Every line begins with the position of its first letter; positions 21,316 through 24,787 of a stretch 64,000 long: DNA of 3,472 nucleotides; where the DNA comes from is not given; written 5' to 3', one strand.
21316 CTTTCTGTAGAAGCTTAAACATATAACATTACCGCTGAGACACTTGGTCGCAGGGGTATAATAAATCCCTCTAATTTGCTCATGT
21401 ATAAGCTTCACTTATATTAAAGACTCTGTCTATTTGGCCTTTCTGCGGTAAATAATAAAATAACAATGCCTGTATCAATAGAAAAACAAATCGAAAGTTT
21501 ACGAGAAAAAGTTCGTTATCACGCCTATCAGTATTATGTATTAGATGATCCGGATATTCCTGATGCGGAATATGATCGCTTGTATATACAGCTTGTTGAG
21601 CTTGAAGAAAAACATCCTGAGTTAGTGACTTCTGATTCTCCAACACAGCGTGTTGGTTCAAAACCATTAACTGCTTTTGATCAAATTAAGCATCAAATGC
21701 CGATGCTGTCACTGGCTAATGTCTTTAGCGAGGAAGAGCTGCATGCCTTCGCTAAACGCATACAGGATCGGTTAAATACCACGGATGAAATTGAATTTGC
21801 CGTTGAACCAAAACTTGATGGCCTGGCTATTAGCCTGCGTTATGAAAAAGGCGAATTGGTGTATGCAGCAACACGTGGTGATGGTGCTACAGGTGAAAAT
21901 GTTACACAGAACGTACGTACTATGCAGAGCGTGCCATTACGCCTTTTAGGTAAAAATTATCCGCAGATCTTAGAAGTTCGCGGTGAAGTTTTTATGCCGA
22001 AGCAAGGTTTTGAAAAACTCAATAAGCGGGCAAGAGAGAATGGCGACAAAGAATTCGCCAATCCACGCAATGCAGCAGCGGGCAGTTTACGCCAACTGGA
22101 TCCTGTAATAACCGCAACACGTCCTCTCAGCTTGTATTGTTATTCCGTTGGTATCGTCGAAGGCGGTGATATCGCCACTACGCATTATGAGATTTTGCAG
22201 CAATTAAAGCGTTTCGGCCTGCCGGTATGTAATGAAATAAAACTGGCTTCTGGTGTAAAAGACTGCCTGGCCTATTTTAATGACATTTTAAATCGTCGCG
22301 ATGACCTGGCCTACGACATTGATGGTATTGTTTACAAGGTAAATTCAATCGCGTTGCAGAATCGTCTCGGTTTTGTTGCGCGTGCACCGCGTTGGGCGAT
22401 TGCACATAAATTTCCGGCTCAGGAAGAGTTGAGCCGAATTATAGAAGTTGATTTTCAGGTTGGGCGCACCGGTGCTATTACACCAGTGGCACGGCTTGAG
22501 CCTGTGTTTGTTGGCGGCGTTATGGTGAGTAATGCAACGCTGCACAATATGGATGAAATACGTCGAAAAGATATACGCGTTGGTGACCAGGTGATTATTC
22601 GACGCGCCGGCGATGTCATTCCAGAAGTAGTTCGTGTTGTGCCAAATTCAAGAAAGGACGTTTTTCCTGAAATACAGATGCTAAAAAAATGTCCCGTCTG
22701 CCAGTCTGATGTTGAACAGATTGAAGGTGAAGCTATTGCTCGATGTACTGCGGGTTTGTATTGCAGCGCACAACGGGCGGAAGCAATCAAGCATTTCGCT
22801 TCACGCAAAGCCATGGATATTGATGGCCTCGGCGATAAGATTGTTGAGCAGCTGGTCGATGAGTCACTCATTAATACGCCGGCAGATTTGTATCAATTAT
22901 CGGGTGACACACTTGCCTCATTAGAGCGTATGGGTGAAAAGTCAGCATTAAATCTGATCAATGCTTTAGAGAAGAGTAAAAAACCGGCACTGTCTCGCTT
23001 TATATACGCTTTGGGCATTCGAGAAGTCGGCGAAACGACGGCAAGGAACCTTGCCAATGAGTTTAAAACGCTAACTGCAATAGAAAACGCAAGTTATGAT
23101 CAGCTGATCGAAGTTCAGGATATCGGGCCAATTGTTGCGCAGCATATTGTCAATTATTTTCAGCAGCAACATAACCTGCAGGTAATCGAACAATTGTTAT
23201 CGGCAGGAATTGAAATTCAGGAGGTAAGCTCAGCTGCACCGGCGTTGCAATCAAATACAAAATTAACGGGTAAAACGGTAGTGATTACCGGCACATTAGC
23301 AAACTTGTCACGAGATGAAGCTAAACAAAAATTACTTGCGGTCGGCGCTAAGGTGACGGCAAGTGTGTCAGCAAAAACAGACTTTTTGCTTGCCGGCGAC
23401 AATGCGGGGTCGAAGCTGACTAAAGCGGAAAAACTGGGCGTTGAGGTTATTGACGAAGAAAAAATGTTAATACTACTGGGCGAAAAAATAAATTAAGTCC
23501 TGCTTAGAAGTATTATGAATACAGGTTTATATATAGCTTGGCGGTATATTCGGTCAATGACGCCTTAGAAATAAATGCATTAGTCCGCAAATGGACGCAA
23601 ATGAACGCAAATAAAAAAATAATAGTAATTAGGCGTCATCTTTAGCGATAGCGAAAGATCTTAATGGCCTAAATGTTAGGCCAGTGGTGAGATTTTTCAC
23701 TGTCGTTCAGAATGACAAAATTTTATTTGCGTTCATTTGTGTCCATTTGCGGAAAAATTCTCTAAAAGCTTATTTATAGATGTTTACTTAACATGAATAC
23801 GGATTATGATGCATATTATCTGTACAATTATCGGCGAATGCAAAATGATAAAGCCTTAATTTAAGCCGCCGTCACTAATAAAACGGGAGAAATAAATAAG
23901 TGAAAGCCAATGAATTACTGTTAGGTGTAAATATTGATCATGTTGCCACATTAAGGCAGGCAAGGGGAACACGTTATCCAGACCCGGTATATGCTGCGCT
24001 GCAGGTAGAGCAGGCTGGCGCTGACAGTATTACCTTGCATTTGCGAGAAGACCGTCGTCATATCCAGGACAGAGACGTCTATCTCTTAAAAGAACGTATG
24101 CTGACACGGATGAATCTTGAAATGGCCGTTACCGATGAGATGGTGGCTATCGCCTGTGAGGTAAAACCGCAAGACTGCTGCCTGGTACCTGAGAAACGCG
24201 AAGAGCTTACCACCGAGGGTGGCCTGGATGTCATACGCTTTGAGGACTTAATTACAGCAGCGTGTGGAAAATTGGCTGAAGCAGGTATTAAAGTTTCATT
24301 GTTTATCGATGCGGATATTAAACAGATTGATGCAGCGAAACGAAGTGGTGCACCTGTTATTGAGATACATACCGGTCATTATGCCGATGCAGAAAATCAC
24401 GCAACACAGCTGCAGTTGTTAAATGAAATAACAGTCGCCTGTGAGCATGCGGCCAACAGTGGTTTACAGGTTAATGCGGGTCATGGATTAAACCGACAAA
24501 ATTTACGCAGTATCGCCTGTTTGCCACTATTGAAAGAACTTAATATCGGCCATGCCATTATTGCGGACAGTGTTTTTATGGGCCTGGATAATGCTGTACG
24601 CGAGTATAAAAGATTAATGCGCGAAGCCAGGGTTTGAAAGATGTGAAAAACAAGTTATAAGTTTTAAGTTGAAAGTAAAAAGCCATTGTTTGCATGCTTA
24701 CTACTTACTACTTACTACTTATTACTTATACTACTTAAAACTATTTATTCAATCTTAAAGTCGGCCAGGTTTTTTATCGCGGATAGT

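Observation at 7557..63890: Family-level pattern: post-stop-codon dyad elements whose arms are locus-specific periodic low-complexity sequences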

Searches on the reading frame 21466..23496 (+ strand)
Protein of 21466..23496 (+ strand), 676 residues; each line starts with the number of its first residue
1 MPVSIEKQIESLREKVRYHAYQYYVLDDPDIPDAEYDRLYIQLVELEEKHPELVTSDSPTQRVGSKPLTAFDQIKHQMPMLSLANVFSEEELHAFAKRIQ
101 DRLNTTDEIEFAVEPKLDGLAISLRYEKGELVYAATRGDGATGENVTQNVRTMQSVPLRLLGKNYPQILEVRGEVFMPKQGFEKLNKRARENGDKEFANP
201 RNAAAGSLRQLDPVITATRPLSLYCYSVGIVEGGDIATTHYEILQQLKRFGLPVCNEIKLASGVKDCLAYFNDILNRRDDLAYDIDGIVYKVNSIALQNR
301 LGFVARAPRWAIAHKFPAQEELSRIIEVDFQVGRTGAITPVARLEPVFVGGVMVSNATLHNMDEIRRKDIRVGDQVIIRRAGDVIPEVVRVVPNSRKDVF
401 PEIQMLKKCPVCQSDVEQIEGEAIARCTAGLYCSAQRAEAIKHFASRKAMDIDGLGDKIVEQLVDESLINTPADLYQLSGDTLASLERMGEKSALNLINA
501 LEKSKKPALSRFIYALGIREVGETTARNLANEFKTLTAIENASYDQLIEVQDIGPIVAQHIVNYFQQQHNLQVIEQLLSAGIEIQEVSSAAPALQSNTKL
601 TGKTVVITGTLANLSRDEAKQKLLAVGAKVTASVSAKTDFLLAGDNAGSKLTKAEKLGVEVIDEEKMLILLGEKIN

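Call 20: find_encoding_contigs(protein=window:21466-23496:+, flank=10000, max_places=6)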
Protein window:21466-23496:+ (676 aa): no gene with exactly this product is on record in the collection.

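Call 28: find_homologous_proteins(query=window:21466-23496:+, max_evalue=1e-100)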
Query window:21466-23496:+ (676 aa): 8000 proteins with E <= 1e-100 among 8000 candidates; the best 120 are listed.
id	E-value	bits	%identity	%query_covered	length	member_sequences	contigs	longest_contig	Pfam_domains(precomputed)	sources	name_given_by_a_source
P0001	0.0e+0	1487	100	100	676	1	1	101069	PF12826.14,PF03120.23,PF14520.13,PF01653.24,PF00533.34,PF03119.22,PF22745.3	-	-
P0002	0.0e+0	1429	96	100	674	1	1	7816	PF12826.14,PF03120.23,PF14520.13,PF01653.24,PF00533.34,PF03119.22,PF22745.3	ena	-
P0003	0.0e+0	1414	95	100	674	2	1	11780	PF12826.14,PF03120.23,PF14520.13,PF01653.24,PF00533.34,PF03119.22,PF22745.3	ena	-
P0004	0.0e+0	1282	86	100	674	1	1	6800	PF12826.14,PF03120.23,PF14520.13,PF01653.24,PF00533.34,PF03119.22,PF00633.30,PF22745.3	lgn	-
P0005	0.0e+0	1229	82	99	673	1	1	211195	PF12826.14,PF03120.23,PF14520.13,PF01653.24,PF00533.34,PF03119.22,PF22745.3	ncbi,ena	-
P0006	0.0e+0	1221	81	100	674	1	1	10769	PF12826.14,PF03120.23,PF14520.13,PF01653.24,PF00533.34,PF03119.22,PF22745.3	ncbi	-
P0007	0.0e+0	1219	81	100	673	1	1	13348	PF12826.14,PF03120.23,PF14520.13,PF01653.24,PF00533.34,PF03119.22,PF22745.3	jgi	-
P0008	0.0e+0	1219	81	100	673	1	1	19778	PF12826.14,PF03120.23,PF14520.13,PF01653.24,PF00533.34,PF03119.22,PF22745.3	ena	-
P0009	0.0e+0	1218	81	99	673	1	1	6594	PF12826.14,PF03120.23,PF14520.13,PF01653.24,PF00533.34,PF03119.22,PF22745.3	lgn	-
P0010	0.0e+0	1214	80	100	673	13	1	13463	PF12826.14,PF03120.23,PF14520.13,PF01653.24,PF00533.34,PF03119.22,PF22745.3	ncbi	-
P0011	0.0e+0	1212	80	99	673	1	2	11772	PF12826.14,PF03120.23,PF14520.13,PF01653.24,PF00533.34,PF03119.22,PF22745.3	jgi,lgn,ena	jgi:DNA ligase (NAD+)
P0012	0.0e+0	1212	80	100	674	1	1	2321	PF12826.14,PF03120.23,PF14520.13,PF01653.24,PF00533.34,PF03119.22,PF22745.3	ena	-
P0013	0.0e+0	1210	80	100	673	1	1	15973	PF12826.14,PF03120.23,PF14520.13,PF01653.24,PF00533.34,PF03119.22,PF22745.3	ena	-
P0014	0.0e+0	1210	81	99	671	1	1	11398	PF12826.14,PF03120.23,PF14520.13,PF01653.24,PF00533.34,PF03119.22,PF22745.3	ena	-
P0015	0.0e+0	1210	81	99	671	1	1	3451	PF12826.14,PF03120.23,PF14520.13,PF01653.24,PF00533.34,PF03119.22,PF22745.3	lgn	-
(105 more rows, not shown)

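Call 29: find_encoding_contigs(protein=P0002, flank=10000, max_places=3)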
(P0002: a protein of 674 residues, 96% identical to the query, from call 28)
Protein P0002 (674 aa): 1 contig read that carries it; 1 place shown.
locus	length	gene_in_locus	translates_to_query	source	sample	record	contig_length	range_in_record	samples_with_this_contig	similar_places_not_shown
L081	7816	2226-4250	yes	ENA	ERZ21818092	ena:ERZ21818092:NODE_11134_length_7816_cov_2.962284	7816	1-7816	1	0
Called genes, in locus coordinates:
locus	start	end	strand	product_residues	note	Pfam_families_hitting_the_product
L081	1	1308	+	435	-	?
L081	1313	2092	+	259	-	PF04354:ZipA_C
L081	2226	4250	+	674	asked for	PF22745:Nlig-Ia, PF01653:DNA_ligase_aden, PF03120:OB_DNA_ligase, PF03119:DNA_ligase_ZBD, PF14520:HHH_5, PF12826:HHH_2, PF14520:HHH_5 (weak), PF00533:BRCT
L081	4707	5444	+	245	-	PF03740:PdxJ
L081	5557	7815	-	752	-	?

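Call 30: find_encoding_contigs(protein=P0003, flank=10000, max_places=3)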
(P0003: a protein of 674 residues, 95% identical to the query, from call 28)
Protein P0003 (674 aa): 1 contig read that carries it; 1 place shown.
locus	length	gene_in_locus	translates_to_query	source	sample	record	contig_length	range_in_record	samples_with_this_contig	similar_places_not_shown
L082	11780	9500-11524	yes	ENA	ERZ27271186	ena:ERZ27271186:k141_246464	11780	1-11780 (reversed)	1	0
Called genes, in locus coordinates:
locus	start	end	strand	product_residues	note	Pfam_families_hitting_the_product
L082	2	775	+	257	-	?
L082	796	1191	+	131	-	PF09622:DUF2391 (weak)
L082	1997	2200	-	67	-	PF04102:SlyX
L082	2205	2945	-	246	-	PF07264:EI24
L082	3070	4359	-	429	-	PF00370:FGGY_N, PF02782:FGGY_C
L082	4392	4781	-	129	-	PF14489:QueF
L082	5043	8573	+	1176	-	PF02463:SMC_N, PF13175:AAA_15, PF13304:AAA_21 (weak), PF13476:AAA_23, PF06470:SMC_hinge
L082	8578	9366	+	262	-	PF04354:ZipA_C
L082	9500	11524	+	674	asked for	PF22745:Nlig-Ia, PF01653:DNA_ligase_aden, PF03120:OB_DNA_ligase, PF03119:DNA_ligase_ZBD, PF14520:HHH_5 (weak), PF12826:HHH_2, PF14520:HHH_5 (weak), PF00533:BRCT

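Call 31: find_encoding_contigs(protein=P0005, flank=10000, max_places=3)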
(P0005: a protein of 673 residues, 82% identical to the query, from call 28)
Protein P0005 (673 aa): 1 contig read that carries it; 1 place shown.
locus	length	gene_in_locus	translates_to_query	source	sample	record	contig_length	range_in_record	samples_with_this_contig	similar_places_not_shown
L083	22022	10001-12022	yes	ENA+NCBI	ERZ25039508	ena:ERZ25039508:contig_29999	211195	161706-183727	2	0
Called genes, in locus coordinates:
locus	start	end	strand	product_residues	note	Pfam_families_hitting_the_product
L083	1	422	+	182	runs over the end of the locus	PF01545:Cation_efflux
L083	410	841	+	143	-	PF01545:Cation_efflux (weak)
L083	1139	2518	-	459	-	PF00089:Trypsin, PF13365:Trypsin_2, PF00595:PDZ (faint), PF13180:PDZ_2 (faint), PF17820:PDZ_6 (weak)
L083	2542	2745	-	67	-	PF04102:SlyX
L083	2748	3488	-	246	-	PF07264:EI24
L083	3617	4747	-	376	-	PF00370:FGGY_N, PF02782:FGGY_C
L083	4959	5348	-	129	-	PF14489:QueF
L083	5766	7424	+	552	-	PF02463:SMC_N, PF06470:SMC_hinge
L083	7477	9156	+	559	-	PF02463:SMC_N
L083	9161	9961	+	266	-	PF04354:ZipA_C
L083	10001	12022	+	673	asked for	PF22745:Nlig-Ia, PF01653:DNA_ligase_aden, PF03120:OB_DNA_ligase, PF03119:DNA_ligase_ZBD, PF14520:HHH_5, PF12826:HHH_2, PF14520:HHH_5, PF00533:BRCT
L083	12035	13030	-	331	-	PF28239:Npun_R2479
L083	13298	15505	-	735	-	PF05226:CHASE2, PF00211:Guanylate_cyc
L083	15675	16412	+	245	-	PF03740:PdxJ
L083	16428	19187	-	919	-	PF09984:sCache_4 (weak), PF00672:HAMP (weak), PF00512:HisKA, PF02518:HATPase_c, PF00072:Response_reg, PF01627:Hpt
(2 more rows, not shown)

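Call 49: find_related_loci(query=window:21466-23496:+, collection=metagenome_contigs, flank=10000)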
Query window:21466-23496:+ (676 aa) in metagenome_contigs; peptide patterns used: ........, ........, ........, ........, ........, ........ (x = any residue, [..] = any of these).
600 stretches matched a pattern (row limit reached: there are more); 591 encode a relative of the query (tblastn E <= 1e-3); the best 80 are kept; 80 distinct loci.
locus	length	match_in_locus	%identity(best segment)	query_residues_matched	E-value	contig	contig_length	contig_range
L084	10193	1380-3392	78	1-671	0e+0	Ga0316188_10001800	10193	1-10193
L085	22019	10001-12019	76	1-673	0e+0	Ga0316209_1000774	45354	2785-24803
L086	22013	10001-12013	75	1-671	0e+0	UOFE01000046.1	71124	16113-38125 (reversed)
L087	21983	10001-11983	67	8-671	0e+0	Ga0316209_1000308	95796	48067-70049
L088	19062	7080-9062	66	8-671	0e+0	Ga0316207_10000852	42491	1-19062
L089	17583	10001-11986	66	7-671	0e+0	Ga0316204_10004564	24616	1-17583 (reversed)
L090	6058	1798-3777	66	7-671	0e+0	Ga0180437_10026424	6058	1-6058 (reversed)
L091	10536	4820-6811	65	5-671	0e+0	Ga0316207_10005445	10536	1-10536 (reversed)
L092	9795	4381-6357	65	8-671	0e+0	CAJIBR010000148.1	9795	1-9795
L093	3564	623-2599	66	7-671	0e+0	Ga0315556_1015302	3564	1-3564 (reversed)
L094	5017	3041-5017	64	7-668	0e+0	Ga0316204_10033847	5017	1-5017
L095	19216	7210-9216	64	5-675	0e+0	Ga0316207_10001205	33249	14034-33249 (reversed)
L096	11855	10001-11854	67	5-625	0e+0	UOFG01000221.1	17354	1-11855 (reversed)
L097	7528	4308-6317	59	4-674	0e+0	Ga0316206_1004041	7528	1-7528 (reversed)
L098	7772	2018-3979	62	6-662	0e+0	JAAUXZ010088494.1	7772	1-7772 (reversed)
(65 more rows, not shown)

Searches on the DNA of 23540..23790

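Call 78: search_rna_families(source=window, start=23540, end=23790, threshold=evalue, max_evalue=10)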
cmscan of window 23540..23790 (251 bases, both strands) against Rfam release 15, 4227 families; matches with E-value up to 10: 8.
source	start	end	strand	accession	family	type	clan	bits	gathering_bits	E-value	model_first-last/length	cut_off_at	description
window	23584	23760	+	RF03926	MIR1435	Gene; miRNA;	-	25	94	0.09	42-147/186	no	MIR1435 microRNA precursor family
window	23634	23717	+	RF01028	mir-633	Gene; miRNA;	-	21.1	90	0.052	1-85/85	no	mir-633 microRNA precursor family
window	23578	23704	-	RF01289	snoR17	Gene; snRNA; snoRNA; CD-box;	-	16.4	60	3.9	1-110/110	no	Small nucleolar RNA snoR17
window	23702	23784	+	RF00160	snoZ159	Gene; snRNA; snoRNA; CD-box;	CL00065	16.2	39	2.1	1-86/86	no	Small nucleolar RNA Z159/U59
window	23627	23738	+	RF00766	mir-335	Gene; miRNA;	-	15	64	1.2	1-92/92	no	mir-335 microRNA precursor family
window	23649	23702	-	RF03649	MIR5643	Gene; miRNA;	-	14.4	94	5.4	1-83/83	no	MIR5643 microRNA precursor family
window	23735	23769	+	RF01370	CRISPR-DR57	Gene; CRISPR;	-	12.7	39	5.6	1-37/37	no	CRISPR RNA direct repeat element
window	23684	23789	+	RF02150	MESTIT1_3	Gene; lncRNA;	-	12.5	60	2.1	1-99/99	no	MEST intronic transcript 1, antisense RNA conserved region 3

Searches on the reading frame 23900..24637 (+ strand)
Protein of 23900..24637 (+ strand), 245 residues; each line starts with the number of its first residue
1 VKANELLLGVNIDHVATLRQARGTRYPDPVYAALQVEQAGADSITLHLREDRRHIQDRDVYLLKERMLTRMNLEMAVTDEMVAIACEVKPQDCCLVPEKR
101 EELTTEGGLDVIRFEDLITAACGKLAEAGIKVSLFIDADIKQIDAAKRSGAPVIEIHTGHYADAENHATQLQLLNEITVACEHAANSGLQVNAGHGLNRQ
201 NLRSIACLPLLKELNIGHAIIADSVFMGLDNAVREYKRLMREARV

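Call 19: find_encoding_contigs(protein=window:23900-24637:+, flank=10000, max_places=6)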
Protein window:23900-24637:+ (245 aa): no gene with exactly this product is on record in the collection.

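Call 21: find_related_loci(query=window:23900-24637:+, collection=genome_contigs, flank=10000)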
Query window:23900-24637:+ (245 aa) in genome_contigs; peptide patterns used: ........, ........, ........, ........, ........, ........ (x = any residue, [..] = any of these).
600 stretches matched a pattern (row limit reached: there are more); 596 encode a relative of the query (tblastn E <= 1e-3); the best 80 are kept; 80 distinct loci.
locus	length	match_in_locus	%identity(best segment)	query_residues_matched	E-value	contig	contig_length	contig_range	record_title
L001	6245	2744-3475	84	1-244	4e-139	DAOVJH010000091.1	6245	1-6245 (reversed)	MAG TPA_asm: Pseudomonadota bacterium isolate CSMAG_1388 CSMAG_1388_k141_577117_length_6245_cov_45.6129, whole genome sh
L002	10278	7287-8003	68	6-244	3e-104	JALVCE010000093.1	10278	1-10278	MAG: Chromatiales bacterium isolate 134-614_metabat1_scaf2bin.009 134-614_scaffold_3853_c1, whole genome shotgun sequenc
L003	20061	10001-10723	66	4-244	4e-103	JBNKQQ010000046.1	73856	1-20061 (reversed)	MAG: Thiohalomonadales bacterium isolate G1.bin.10.orig k141_1244407, whole genome shotgun sequence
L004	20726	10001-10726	69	3-244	1e-102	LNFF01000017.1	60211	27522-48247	MAG: Gammaproteobacteria bacterium Ga0077554 Ga0077554_117.1, whole genome shotgun sequence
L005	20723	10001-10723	66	4-244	4e-101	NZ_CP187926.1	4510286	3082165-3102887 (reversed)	Pseudocolwellia sp. HL-MZ7 chromosome, complete genome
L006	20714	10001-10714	65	3-240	3e-100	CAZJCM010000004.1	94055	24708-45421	MAG TPA_asm: uncultured Sedimenticola sp. isolate binchicken_co64_81 genome assembly, contig: NODE_87_length_94055_cov_1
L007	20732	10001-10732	67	1-244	3e-100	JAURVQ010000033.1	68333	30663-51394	MAG: Gammaproteobacteria bacterium isolate E1_concoct.bin.78 E1_k141_24763, whole genome shotgun sequence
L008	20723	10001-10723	66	4-244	2e-99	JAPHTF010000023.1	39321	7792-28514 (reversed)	MAG: Gammaproteobacteria bacterium isolate N1M-Bin_14 c_000000387879, whole genome shotgun sequence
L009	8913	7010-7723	67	6-243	1e-99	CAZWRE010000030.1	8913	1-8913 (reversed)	MAG TPA_asm: uncultured Sedimenticola sp. isolate binchicken_co219_186 genome assembly, contig: k141_389073, whole genom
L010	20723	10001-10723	67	4-244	2e-99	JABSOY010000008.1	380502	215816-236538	MAG: Colwellia sp. isolate DT_20 DT-Colwellia-4_scaffold_9, whole genome shotgun sequence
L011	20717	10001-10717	64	2-240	4e-99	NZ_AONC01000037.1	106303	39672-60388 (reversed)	Imhoffiella purpurea strain AK35 contig37, whole genome shotgun sequence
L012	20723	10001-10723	66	4-244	5e-99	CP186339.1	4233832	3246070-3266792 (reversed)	Thalassotalea piscium strain NK451B chromosome, complete genome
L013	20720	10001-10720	66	5-244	7e-99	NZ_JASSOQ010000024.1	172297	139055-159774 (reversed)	Lelliottia wanjuensis strain V104_15 NODE_9_length_172297_cov_16.710167, whole genome shotgun sequence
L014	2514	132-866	64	1-244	2e-102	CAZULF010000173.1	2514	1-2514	MAG TPA_asm: uncultured Legionellales bacterium isolate SRP199154_co2_51 genome assembly, contig: NODE_34459_length_2514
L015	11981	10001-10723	64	4-244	9e-99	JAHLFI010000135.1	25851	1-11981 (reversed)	MAG: Candidatus Oceanisphaera merdipullorum isolate 819 B6M76__C91270_L25851, whole genome shotgun sequence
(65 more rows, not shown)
